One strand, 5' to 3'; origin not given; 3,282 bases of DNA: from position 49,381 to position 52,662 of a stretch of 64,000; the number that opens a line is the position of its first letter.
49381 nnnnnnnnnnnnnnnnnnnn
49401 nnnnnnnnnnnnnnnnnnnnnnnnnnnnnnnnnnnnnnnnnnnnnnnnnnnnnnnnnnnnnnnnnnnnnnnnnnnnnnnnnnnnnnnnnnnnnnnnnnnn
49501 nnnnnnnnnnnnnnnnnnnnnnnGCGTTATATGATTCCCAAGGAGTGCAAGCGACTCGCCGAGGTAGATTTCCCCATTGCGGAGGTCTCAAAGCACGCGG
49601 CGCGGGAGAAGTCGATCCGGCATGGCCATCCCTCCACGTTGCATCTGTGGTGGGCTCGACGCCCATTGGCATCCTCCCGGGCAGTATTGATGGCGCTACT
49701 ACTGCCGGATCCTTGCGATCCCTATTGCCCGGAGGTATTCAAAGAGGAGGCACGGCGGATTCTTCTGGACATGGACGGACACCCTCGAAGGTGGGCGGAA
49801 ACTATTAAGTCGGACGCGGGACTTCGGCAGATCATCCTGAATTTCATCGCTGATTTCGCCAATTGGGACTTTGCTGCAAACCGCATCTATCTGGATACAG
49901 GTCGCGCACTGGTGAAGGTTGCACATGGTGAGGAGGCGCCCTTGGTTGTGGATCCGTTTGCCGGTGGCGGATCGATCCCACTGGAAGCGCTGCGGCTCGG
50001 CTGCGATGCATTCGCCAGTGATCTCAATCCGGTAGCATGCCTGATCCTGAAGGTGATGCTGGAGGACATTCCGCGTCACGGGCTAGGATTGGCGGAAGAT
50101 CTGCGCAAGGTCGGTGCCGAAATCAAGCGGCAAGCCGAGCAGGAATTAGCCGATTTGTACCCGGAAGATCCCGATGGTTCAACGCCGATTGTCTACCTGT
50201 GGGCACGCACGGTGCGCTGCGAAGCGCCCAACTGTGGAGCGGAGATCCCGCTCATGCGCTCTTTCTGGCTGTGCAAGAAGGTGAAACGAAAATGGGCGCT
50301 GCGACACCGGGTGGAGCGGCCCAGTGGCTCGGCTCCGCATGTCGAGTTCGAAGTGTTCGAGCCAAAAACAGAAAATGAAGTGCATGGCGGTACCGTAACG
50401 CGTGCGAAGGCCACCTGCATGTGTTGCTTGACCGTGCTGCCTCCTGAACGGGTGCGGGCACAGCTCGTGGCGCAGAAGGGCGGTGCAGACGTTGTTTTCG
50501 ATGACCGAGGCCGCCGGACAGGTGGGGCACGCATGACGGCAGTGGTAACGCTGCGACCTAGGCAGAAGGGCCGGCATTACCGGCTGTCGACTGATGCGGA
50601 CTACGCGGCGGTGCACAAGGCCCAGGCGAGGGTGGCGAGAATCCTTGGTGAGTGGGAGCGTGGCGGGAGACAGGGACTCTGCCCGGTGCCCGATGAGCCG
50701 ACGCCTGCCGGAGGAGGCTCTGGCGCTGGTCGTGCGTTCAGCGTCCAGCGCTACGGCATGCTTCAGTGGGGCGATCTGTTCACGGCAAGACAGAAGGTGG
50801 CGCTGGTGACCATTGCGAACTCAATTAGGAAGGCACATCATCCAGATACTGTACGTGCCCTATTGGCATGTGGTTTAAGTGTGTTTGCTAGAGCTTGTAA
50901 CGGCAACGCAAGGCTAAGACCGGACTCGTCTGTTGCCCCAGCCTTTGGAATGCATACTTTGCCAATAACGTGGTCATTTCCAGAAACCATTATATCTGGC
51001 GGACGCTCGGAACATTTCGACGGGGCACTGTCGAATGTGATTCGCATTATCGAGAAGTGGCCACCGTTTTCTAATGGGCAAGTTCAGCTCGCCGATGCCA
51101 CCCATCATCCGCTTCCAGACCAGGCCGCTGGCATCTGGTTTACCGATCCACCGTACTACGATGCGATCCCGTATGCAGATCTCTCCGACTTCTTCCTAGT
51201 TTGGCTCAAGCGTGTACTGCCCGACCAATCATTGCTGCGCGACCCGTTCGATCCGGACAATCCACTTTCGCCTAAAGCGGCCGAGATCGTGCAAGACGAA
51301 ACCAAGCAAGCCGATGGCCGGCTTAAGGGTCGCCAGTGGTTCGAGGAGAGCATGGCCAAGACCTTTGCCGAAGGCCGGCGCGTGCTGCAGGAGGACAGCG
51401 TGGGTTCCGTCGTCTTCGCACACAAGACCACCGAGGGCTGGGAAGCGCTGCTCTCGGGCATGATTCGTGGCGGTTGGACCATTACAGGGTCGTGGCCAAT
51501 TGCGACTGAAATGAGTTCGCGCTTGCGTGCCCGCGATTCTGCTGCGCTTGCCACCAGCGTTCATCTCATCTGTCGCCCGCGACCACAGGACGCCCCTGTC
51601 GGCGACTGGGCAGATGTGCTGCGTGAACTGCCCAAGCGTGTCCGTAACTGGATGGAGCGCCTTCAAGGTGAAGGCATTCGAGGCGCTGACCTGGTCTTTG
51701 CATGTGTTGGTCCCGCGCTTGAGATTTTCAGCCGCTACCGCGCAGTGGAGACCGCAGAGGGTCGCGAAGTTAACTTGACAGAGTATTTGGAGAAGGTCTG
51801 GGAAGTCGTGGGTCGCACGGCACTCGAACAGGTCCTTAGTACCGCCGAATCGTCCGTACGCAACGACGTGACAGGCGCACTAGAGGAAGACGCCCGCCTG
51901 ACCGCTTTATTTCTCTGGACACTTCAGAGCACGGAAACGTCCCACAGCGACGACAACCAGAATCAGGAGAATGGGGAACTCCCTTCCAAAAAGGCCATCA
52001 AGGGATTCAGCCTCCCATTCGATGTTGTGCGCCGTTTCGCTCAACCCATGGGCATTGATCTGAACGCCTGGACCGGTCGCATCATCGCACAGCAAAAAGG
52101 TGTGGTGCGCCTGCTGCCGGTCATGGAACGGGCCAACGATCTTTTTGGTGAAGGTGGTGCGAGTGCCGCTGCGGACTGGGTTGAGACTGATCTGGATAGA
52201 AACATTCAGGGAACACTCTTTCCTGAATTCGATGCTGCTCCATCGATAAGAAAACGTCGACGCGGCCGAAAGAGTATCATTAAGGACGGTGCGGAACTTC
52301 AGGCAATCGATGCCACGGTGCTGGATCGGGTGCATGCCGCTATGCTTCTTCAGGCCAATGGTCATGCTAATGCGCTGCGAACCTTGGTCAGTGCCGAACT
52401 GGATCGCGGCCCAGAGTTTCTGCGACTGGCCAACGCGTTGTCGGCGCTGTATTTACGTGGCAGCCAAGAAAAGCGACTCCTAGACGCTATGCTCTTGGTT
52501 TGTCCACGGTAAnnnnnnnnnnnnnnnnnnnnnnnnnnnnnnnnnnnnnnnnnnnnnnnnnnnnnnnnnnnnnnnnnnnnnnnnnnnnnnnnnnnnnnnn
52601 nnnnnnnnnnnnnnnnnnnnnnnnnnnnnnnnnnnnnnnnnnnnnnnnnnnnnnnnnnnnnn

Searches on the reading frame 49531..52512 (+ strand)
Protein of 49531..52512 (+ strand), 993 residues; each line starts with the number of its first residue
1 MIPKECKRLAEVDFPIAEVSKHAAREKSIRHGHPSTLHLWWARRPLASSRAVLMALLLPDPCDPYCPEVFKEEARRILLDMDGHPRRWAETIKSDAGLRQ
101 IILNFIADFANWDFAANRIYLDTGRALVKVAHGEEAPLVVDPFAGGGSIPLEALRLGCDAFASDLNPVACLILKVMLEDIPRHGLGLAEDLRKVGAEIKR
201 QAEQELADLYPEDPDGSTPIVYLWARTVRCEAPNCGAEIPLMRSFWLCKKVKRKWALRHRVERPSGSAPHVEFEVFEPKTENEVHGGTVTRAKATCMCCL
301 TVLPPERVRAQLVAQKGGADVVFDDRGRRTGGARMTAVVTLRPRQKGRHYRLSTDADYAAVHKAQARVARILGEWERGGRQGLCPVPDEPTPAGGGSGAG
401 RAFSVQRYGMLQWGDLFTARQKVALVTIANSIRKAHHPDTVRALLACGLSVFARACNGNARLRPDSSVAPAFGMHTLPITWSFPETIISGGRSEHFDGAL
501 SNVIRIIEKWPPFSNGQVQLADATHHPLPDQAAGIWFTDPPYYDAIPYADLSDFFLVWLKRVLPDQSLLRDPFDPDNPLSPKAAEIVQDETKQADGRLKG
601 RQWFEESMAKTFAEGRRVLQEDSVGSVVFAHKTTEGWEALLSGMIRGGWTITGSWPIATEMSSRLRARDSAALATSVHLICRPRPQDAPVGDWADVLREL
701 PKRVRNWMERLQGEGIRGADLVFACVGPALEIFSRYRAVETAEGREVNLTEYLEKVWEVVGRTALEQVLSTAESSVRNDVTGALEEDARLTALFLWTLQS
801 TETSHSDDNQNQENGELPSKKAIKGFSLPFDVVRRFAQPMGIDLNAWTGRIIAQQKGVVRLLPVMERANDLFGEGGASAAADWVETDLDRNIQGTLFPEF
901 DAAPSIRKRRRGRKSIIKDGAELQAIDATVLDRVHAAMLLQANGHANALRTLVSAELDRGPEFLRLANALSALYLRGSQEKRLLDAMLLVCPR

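Call 3: search_protein_families(library=pfam, proteins=[window:49531-52512:+], max_evalue=0.01)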
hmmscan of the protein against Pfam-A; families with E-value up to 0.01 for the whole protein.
window:49531-52512:+ (993 aa): 3 families
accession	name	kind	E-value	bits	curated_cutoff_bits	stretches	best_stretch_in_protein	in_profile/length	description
PF06634.17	DUF1156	-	8e-23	80.8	24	1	14-63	2-52/73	Protein of unknown function (DUF1156)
PF01170.24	UPF0020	-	0.0036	17.4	22.3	0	125-166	18-59/197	RMKL-like, methyltransferase domain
PF02086.21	MethyltransfD12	-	0.0053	16.9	22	0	135-184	20-69/253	D12 class N6 adenine-specific DNA methyltransferase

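Call 4: search_protein_families(library=padloc, proteins=[window:49531-52512:+], max_evalue=0.01)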
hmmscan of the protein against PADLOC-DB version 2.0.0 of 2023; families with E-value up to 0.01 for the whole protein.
window:49531-52512:+ (993 aa): 19 families
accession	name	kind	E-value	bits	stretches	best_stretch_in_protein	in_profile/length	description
PDLC00661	HmaB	-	2.5e-104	348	4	439-754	476-799/973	DNA-adenine methylase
PDLC00660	HmaB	-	1e-101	339.4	4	439-757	475-802/967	DNA-adenine methylase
PDLC02189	DUF1156_MTase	-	7e-40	135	2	136-253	164-279/944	-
PDLC03233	MTase_II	-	3.7e-38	129.5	3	407-692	355-652/731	Type II methyltransferase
PDLC03352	MTase_II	-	2.8e-34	116.2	4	139-277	95-229/1023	Type II methyltransferase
PDLC03314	MTase_II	-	7.8e-21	71.9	2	135-243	163-269/944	Type II methyltransferase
PDLC03319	MTase_II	-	2.2e-07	28.1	2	138-178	26-66/503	Type II methyltransferase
PDLC03312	MTase_II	-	1.2e-06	24.6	1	496-638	488-615/1344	Type II methyltransferase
PDLC03380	MTase_II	-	1.8e-06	25.4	1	517-559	247-289/393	Type II methyltransferase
PDLC03364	MTase_II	-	2.3e-06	24.8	1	130-191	53-114/380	Type II methyltransferase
PDLC03322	MTase_II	-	1e-05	22.7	1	131-201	60-128/446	Type II methyltransferase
PDLC03367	MTase_II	-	1.4e-05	21.7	1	137-176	43-82/633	Type II methyltransferase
PDLC03377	MTase_II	-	7.8e-05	19.4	0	126-201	112-183/504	Type II methyltransferase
PDLC03325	MTase_II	-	0.00053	16.8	0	138-179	94-135/426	Type II methyltransferase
PDLC02541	PglX|PglXI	-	0.0007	15.8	1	409-651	375-590/919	PglXI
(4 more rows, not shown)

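Call 5: search_protein_families(library=ncbifam, proteins=[window:49531-52512:+], max_evalue=0.01)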
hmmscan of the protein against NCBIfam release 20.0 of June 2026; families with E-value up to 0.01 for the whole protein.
window:49531-52512:+ (993 aa): 2 families
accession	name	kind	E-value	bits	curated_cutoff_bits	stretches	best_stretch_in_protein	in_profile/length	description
NF042963.1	DUF1156_antiphage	equivalog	2.8e-53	181.3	1000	2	135-745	183-773/960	anti-phage-associated DUF1156 domain-containing protein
TIGR01177.1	TIGR01177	hypoth_equivalog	0.0024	17.3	316.55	1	125-165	172-212/330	TIGR01177 family methyltransferase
